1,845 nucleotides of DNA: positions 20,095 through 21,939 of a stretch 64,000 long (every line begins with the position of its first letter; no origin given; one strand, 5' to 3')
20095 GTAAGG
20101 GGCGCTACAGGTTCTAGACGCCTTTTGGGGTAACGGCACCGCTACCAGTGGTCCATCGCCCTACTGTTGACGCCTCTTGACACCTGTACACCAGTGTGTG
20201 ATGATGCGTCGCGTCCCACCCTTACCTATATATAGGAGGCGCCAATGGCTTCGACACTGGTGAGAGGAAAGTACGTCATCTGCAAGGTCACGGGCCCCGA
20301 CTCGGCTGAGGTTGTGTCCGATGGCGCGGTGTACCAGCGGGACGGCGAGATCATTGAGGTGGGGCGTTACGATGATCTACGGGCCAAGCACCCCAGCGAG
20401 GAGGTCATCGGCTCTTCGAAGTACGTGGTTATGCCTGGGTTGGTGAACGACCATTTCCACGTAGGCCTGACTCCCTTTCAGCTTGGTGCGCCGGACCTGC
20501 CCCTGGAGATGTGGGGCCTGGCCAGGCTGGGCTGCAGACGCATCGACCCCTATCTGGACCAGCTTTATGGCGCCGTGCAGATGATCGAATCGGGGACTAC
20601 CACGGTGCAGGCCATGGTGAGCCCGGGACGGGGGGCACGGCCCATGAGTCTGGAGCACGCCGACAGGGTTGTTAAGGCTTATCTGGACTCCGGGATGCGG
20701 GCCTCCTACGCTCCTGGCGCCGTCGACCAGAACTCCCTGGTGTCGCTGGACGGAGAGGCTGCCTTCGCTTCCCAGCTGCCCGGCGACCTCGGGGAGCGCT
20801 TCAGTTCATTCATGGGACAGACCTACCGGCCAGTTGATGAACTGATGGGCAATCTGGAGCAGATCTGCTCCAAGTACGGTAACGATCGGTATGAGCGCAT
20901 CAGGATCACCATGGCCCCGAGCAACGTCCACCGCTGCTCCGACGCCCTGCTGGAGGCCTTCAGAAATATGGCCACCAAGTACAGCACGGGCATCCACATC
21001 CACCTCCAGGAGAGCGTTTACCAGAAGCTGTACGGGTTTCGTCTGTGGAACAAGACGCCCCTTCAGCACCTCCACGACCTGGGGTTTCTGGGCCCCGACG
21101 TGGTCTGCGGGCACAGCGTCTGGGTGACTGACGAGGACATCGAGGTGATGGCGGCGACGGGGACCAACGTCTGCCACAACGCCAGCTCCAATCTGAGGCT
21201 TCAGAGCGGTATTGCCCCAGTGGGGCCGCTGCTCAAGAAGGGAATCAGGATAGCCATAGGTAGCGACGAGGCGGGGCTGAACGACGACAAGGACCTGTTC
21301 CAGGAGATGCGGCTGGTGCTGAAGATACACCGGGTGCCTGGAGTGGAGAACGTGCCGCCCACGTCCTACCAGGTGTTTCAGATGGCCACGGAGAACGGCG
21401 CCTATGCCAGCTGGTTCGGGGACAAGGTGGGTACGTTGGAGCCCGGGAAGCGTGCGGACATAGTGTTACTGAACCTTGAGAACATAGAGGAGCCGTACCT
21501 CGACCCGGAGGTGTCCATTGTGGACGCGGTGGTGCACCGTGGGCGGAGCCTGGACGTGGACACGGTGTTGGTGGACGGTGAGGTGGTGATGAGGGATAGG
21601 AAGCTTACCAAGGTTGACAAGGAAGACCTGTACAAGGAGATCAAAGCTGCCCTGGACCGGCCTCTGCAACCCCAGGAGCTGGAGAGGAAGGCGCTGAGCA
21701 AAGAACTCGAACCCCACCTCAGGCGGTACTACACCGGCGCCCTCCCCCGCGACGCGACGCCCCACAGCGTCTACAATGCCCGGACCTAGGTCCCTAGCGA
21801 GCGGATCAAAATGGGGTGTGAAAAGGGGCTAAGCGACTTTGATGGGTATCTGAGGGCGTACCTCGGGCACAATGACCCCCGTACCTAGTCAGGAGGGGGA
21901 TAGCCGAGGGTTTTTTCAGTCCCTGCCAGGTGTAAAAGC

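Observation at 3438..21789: Four amidohydrolase paralogs with a mosaic identity pattern: near-identical flanks around a divergent central cassette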

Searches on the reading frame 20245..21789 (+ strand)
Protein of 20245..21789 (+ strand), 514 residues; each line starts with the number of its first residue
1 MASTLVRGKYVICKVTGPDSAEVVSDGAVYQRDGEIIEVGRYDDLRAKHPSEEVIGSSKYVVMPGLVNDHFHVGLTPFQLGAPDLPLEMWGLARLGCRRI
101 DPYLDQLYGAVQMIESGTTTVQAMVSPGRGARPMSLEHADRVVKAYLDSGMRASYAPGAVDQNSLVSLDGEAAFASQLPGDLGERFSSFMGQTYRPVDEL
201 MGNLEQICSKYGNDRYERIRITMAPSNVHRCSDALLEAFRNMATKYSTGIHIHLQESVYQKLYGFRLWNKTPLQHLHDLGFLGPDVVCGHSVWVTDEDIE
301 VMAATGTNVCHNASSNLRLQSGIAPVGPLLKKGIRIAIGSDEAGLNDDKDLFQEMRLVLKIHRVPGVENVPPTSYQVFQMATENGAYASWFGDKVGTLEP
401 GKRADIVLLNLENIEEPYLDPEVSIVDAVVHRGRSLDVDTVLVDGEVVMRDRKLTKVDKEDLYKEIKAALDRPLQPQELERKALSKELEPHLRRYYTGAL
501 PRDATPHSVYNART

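Call 8: search_protein_families(library=ncbifam, proteins=[window:20245-21789:+])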
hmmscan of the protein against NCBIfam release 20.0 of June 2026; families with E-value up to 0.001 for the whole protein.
window:20245-21789:+ (514 aa): 30 families (the best 25 are shown)
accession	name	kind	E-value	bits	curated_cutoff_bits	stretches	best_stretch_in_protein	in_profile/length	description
NF004701.0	PRK06038.1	equivalog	4.3e-73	246.5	609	2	207-470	165-423/432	N-ethylammeline chlorohydrolase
NF005557.0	PRK07228.1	equivalog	2.3e-71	240.8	522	1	19-474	14-438/445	5'-deoxyadenosine deaminase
NF006549.0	PRK09045.1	equivalog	1.4e-60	205.1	540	2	216-467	185-433/444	TRZ/ATZ family hydrolase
NF006252.0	PRK08393.1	equivalog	3.4e-59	201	617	2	217-468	172-418/424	N-ethylammeline chlorohydrolase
NF006055.0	PRK08203.1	equivalog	1.7e-51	175.2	532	2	203-470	185-447/455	8-oxoguanine deaminase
NF006056.0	PRK08204.1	subfamily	5.6e-48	163.8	391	2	270-474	231-441/449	hypothetical protein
NF004995.0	PRK06380.1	subfamily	8.9e-46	156.7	567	2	203-462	157-412/418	metal-dependent hydrolase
NF005540.0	PRK07203.1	equivalog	8.3e-45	153.2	444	2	231-468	202-433/444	putative aminohydrolase SsnA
NF009059.0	PRK12393.1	equivalog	1.1e-42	146.3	543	1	197-472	182-454/460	amidohydrolase family protein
TIGR03314.1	Se_ssnA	subfamily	1.1e-40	139.8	455.5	2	231-467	201-431/441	putative selenium metabolism protein SsnA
NF005211.0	PRK06687.1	equivalog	2e-38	132.2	703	2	210-457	175-417/419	TRZ/ATZ family protein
NF004801.0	PRK06151.1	subfamily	1e-36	126.8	416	1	208-472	196-461/491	chlorohydrolase family protein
NF006681.0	PRK09229.1-2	equivalog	6.3e-35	120.8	362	1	217-469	198-447/451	formimidoylglutamate deiminase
NF012037.0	PRK15493.1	equivalog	1.4e-33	116.3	779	2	209-465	173-425/435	bifunctional S-methyl-5'-thioadenosine deaminase/S-adenosylhomocysteine deaminase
TIGR02967.1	guan_deamin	equivalog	2.5e-32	112.3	375.4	2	217-413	169-364/401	guanine deaminase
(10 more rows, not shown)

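Call 18: find_encoding_contigs(protein=window:20245-21789:+, flank=3000, max_places=10)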
Protein window:20245-21789:+ (514 aa): no gene with exactly this product is on record in the collection.

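Call 20: find_homologous_proteins(query=window:20245-21786:+, max_evalue=1e-50)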
Query window:20245-21786:+ (514 aa): 1565 proteins with E <= 1e-50 among 8000 candidates; the best 120 are listed.
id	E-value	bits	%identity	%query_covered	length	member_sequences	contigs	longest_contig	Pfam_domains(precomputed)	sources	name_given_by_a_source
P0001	0.0e+0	1176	100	100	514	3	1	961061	PF07969.18,PF22039.2,PF01979.27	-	-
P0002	0.0e+0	1012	87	100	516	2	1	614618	PF07969.18,PF22039.2,PF01979.27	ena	-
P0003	3.8e-277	938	78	100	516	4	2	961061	PF07969.18,PF22039.2,PF01979.27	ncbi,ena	-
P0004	1.1e-275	933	77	100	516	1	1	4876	PF07969.18,PF22039.2,PF01979.27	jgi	-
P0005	3.7e-275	932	77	100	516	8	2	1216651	PF07969.18,PF22039.2,PF01979.27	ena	-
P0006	1.3e-273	927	75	100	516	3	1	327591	PF07969.18,PF22039.2,PF01979.27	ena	-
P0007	2.5e-273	926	78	100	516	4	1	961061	PF07969.18,PF22039.2,PF01979.27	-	-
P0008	1.6e-271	920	77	100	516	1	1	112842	PF07969.18,PF22039.2,PF01979.27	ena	-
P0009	2.3e-271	919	75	100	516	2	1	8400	PF07969.18,PF22039.2,PF01979.27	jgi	-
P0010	5.2e-271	918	75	100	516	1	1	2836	PF07969.18,PF22039.2,PF01979.27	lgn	-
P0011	3.2e-270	915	75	100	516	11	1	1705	PF07969.18,PF22039.2,PF01979.27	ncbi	-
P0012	3.9e-269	912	75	100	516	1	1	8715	PF07969.18,PF22039.2,PF01979.27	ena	-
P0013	4.2e-269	912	76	100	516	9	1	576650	PF07969.18,PF22039.2,PF01979.27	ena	-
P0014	4.5e-269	912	74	100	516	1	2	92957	PF07969.18,PF22039.2,PF01979.27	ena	-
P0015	5.1e-269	911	76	100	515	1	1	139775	PF07969.18,PF01979.27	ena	-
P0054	1.7e-255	867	71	100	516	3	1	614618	PF07969.18,PF01979.27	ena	-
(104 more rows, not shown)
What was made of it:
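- The contig is 961 kb and the tracts are <= 840 nt, shorter than long reads (call 20).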

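Call 23: find_encoding_contigs(protein=P0121, flank=10000, max_places=5)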
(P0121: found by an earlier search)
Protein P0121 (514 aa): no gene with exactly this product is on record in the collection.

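Call 24: find_encoding_contigs(protein=P0002, flank=10000, max_places=5)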
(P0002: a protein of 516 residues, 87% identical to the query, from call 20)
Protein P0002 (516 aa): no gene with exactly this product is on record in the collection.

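Call 25: find_encoding_contigs(protein=P0122, flank=10000, max_places=5)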
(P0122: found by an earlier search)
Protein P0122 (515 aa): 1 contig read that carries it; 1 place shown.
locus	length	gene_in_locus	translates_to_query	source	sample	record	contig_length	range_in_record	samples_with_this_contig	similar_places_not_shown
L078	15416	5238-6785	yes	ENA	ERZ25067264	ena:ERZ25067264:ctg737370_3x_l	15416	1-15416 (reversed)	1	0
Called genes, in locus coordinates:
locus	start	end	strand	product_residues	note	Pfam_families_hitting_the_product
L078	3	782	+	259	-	?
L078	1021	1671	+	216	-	PF08811:DUF1800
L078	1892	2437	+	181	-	PF08811:DUF1800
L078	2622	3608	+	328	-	PF08450:SGL (weak), PF24684:Vgb_lyase (weak), PF25021:TEN_NHL (faint), PF02393:US22 (faint), PF06739:SBBP (faint), PF17170:DUF5128 (faint), PF01436:NHL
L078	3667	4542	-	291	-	PF23023:Anti-Pycsar_Apyc1, PF00753:Lactamase_B, PF12706:Lactamase_B_2 (weak)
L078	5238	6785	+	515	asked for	PF22039:HUTI_composite_bact (weak), PF01979:Amidohydro_1, PF07969:Amidohydro_3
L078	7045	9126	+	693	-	PF00496:SBP_bac_5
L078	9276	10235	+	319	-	PF19300:BPD_transp_1_N, PF00528:BPD_transp_1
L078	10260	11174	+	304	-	PF12911:OppC_N (weak), PF00528:BPD_transp_1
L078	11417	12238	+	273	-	PF00590:TP_methylase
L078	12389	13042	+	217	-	PF14595:Thioredoxin_9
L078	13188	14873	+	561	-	PF00133:tRNA-synt_1, PF01406:tRNA-synt_1e (faint), PF09334:tRNA-synt_1g, PF19303:Anticodon_3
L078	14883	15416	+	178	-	?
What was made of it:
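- Tried and rejected: Only P0122 gave DNA (L078, call 25).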

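Call 26: find_encoding_contigs(protein=P0054, flank=10000, max_places=5)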
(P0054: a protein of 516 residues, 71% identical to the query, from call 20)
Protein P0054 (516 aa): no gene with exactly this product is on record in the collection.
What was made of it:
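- The DNA of the 614-kb strain contig could not be fetched (calls 23, 24, 26).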

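Call 27: find_encoding_contigs(protein=P0003, flank=10000, max_places=5)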
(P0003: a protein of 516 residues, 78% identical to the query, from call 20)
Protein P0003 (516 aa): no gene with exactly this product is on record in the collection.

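Call 28: find_encoding_contigs(protein=P0131, flank=10000, max_places=5)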
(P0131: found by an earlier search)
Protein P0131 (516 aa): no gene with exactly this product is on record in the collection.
